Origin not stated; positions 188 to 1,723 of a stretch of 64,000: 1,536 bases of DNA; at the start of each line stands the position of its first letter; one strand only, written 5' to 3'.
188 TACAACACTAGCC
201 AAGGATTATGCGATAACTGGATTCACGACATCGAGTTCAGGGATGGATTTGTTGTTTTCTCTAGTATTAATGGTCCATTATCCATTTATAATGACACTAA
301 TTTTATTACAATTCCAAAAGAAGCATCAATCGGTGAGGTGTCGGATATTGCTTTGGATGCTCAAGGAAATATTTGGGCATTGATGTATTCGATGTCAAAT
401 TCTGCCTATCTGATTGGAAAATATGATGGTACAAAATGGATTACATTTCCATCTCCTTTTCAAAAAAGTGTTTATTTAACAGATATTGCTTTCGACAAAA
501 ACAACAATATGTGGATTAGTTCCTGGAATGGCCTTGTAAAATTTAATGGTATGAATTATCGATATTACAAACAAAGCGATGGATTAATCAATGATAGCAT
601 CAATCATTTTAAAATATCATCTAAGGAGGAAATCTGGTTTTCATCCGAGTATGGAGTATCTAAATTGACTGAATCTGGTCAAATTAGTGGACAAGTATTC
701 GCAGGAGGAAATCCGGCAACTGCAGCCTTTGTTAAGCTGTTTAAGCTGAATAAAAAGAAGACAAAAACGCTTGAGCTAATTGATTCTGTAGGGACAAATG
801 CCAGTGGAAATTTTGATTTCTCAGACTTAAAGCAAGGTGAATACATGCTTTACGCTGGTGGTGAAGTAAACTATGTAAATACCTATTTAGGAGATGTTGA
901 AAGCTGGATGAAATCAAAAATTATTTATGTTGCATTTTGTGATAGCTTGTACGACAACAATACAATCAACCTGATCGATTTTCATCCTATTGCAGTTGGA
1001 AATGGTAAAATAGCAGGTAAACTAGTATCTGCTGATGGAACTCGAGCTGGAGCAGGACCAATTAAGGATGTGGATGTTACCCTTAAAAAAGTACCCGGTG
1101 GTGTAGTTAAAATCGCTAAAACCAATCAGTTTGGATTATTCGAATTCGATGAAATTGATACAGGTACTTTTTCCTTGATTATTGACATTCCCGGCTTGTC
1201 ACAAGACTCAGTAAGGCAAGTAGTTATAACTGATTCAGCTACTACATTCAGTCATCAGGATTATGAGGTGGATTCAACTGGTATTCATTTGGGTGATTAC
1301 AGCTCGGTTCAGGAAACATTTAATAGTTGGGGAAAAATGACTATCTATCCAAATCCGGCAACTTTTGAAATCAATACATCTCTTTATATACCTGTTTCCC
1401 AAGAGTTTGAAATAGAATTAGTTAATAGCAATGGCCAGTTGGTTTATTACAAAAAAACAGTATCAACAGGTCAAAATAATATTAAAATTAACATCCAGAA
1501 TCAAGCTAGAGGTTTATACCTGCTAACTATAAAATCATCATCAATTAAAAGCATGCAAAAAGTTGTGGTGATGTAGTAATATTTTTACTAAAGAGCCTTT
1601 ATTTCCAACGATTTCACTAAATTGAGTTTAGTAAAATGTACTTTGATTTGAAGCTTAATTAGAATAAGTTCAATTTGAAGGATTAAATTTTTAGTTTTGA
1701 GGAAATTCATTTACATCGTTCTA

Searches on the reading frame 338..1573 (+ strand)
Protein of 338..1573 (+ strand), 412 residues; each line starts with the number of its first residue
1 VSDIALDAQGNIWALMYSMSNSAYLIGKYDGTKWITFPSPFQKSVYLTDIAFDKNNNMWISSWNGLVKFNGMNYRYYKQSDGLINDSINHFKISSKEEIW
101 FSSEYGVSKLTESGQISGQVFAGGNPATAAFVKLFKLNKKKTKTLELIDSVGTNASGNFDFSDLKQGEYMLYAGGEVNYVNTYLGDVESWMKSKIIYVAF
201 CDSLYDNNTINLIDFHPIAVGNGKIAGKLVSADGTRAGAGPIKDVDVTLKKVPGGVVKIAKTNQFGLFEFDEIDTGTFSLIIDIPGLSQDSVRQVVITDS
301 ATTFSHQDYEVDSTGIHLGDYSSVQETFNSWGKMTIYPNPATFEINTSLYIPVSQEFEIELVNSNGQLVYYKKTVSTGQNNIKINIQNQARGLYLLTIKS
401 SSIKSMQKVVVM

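Call 57: search_protein_families(library=pfam, proteins=[window:338-1573:+], max_evalue=0.00001)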
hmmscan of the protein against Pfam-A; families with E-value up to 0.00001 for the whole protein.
window:338-1573:+ (412 aa): 6 families
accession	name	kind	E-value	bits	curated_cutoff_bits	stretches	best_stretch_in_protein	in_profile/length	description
PF18962.6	Por_Secre_tail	-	6.5e-14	52.4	27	1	336-411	1-75/75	Secretion system C-terminal sorting domain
PF13620.12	CarboxypepD_reg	-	1.9e-11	44.6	32.3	0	227-302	4-74/82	Carboxypeptidase regulatory-like domain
PF24025.1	Ig_DR_A0283-like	-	2.9e-09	37.6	27.1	1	237-304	17-84/102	DR_A0283-like, Ig-like domain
PF17210.9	SdrD_B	-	1.5e-08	35.2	29.7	0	237-286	19-68/112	SdrD B-like domain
PF07494.17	Reg_prop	-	1.2e-06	28.5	20.4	0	46-64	8-24/24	Two component regulator propeller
PF17802.7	SpaA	-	3.6e-06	27.5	23.1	0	135-171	21-56/91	Prealbumin-like fold domain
